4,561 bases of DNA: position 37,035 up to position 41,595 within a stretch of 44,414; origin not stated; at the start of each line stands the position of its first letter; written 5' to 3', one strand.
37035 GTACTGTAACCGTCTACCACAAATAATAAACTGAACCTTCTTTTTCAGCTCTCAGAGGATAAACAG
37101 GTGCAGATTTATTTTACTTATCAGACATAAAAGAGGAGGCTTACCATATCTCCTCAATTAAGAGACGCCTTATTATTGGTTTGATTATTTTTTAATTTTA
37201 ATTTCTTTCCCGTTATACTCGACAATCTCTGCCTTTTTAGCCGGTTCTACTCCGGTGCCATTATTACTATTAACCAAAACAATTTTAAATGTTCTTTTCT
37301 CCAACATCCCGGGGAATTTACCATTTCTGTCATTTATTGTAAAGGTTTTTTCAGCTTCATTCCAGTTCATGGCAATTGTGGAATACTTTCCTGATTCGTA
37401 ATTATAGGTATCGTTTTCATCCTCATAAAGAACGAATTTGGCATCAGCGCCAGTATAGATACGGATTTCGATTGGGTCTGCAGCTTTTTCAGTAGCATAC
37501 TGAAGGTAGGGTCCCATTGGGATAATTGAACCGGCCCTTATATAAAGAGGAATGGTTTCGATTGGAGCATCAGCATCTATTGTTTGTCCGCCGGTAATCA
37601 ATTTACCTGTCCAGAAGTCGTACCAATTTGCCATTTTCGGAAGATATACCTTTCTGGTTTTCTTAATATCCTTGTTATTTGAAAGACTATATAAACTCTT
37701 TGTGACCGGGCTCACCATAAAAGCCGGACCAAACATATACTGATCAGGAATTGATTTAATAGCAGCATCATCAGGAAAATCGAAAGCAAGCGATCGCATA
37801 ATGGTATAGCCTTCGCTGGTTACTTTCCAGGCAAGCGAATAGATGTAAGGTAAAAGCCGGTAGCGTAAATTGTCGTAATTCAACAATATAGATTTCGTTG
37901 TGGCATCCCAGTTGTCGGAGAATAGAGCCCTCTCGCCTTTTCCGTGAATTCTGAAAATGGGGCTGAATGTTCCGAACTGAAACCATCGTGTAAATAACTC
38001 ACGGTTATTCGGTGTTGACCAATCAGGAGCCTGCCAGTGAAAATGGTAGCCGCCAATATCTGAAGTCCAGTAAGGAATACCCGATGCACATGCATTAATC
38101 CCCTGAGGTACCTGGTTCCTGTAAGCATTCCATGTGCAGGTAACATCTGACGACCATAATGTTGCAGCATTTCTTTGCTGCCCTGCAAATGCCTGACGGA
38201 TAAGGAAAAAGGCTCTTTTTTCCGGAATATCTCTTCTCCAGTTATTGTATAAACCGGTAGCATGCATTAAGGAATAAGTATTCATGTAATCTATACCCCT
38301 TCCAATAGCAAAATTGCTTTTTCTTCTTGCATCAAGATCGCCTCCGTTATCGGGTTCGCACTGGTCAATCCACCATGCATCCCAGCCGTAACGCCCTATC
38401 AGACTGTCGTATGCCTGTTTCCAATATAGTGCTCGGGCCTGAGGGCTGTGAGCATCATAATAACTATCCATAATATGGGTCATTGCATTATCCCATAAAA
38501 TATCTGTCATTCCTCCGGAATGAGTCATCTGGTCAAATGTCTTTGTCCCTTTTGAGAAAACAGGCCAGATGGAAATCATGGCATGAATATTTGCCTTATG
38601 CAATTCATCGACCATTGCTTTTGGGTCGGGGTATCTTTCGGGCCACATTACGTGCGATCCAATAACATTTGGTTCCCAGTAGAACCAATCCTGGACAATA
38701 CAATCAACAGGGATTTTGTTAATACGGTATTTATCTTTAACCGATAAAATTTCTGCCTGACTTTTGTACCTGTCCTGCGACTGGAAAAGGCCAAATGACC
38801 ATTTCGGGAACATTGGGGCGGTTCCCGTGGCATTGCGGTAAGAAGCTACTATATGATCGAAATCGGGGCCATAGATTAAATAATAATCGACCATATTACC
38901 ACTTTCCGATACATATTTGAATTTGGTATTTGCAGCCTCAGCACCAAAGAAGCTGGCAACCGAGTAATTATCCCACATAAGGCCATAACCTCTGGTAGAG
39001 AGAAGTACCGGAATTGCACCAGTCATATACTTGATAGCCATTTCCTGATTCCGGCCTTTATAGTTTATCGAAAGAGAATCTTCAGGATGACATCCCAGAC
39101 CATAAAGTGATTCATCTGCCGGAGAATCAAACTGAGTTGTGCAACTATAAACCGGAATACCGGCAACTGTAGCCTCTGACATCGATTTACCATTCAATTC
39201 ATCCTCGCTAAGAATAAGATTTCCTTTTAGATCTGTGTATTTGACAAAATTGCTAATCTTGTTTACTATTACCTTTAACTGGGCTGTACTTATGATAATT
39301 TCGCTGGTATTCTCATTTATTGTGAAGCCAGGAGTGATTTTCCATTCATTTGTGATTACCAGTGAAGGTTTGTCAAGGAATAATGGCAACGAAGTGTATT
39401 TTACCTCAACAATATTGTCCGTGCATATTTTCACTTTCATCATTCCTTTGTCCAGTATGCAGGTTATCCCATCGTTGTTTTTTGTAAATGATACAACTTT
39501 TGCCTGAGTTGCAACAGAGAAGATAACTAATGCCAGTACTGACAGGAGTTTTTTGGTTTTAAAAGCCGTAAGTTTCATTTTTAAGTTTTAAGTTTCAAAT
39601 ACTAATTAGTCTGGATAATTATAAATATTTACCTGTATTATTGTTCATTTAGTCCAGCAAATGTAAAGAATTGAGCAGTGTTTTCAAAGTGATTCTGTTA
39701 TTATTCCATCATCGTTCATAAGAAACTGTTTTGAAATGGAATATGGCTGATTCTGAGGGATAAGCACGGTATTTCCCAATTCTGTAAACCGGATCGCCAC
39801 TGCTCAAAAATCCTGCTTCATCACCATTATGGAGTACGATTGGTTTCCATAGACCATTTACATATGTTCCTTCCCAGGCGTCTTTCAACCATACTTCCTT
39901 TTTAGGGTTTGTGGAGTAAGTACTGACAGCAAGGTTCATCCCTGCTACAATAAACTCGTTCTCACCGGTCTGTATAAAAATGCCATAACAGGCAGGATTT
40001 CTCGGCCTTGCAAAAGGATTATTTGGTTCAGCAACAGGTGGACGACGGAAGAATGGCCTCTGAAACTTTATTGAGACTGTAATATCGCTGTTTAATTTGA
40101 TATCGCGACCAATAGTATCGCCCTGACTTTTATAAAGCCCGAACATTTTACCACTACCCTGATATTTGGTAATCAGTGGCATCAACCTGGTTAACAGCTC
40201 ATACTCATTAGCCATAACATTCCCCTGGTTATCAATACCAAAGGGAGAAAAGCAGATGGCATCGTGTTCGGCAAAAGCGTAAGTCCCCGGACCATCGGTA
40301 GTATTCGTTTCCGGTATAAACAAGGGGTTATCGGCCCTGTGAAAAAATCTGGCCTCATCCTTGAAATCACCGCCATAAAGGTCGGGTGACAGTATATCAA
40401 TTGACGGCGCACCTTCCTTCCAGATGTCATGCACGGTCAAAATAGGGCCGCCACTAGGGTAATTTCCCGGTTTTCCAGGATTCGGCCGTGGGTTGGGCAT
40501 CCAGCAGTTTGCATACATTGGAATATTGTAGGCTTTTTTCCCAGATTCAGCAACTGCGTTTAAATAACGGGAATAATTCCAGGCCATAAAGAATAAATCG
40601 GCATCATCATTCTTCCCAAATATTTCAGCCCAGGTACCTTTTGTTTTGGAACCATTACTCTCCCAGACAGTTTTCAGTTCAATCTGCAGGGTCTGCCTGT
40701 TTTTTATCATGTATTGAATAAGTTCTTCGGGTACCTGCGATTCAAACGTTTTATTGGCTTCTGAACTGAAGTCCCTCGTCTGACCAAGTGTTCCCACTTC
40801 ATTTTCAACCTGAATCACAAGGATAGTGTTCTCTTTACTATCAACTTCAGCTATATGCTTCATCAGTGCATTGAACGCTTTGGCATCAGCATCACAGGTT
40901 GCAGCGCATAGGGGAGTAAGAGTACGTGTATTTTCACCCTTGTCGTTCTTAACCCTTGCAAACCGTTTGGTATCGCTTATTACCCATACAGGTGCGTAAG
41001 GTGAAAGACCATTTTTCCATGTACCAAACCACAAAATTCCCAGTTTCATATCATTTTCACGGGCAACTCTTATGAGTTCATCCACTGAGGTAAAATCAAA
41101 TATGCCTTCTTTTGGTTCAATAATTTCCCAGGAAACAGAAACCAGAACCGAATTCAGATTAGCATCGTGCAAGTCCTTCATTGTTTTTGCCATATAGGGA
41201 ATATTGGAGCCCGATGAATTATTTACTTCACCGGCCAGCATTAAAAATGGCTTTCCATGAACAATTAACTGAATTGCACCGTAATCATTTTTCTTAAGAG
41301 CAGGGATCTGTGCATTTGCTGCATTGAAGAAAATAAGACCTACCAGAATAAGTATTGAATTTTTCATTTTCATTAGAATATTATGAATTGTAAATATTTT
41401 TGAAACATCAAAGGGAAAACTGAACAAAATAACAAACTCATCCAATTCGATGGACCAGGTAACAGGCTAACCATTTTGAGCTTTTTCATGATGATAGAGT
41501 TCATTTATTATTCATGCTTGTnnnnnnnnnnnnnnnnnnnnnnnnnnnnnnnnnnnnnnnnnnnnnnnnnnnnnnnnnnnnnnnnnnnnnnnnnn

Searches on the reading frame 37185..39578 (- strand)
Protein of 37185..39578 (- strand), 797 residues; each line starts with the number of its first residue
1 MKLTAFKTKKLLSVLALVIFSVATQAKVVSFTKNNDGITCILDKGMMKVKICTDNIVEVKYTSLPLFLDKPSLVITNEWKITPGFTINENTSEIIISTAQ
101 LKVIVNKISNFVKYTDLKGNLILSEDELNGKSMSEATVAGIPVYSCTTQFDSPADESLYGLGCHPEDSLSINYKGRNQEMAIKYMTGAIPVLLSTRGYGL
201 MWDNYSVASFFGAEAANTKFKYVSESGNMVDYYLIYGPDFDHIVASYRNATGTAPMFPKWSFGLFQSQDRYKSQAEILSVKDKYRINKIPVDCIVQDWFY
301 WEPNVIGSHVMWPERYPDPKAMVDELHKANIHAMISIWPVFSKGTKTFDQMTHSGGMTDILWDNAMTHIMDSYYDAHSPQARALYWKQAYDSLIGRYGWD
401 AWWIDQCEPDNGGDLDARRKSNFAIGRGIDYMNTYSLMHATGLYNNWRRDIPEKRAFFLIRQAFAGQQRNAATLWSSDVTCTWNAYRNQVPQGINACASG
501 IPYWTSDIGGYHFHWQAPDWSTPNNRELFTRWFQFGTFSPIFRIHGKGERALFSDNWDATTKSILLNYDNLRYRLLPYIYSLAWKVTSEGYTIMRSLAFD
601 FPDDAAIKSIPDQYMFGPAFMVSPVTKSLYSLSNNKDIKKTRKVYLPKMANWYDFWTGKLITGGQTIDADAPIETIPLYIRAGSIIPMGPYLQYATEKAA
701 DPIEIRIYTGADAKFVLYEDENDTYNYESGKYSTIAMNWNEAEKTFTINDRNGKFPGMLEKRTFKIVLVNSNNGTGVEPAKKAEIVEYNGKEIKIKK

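Call 4: search_protein_families(library=pfam, proteins=[window:37185-39578:-], max_evalue=0.01)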
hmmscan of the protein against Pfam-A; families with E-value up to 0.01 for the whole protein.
window:37185-39578:- (797 aa): 4 families
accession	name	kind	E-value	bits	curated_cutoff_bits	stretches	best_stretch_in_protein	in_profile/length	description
PF01055.32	Glyco_hydro_31_2nd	-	3.9e-82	276.6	23.5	1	255-582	2-328/328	Glycosyl hydrolases family 31 TIM-barrel domain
PF21365.3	Glyco_hydro_31_3rd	-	4.8e-28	97.9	24.4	1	590-686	1-87/87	Glycosyl hydrolase family 31 C-terminal domain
PF17137.9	DUF5110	-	4.3e-23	81.6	27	1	702-770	1-70/71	Domain of unknown function (DUF5110)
PF13802.12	Gal_mutarotas_2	-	5.3e-10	40.3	27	1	47-207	2-180/184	Glycosyl hydrolase 31 N-terminal galactose mutarotase-like domain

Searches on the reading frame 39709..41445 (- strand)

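Call 4: search_protein_families(library=pfam, proteins=[window:39709-41445:-], max_evalue=0.01)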
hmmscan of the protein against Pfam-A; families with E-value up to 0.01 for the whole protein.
window:39709-41445:- (578 aa): 3 families
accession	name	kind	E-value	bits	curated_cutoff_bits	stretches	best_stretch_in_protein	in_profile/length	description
PF18120.7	DUF5597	-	1e-22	81.2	23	1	411-544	1-126/133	Domain of unknown function (DUF5597)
PF02449.21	Glyco_hydro_42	-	1.1e-09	38.5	21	1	87-275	14-187/376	Beta-galactosidase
PF01301.25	Glyco_hydro_35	-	1.6e-07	31.7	27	1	59-251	1-184/319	Glycosyl hydrolases family 35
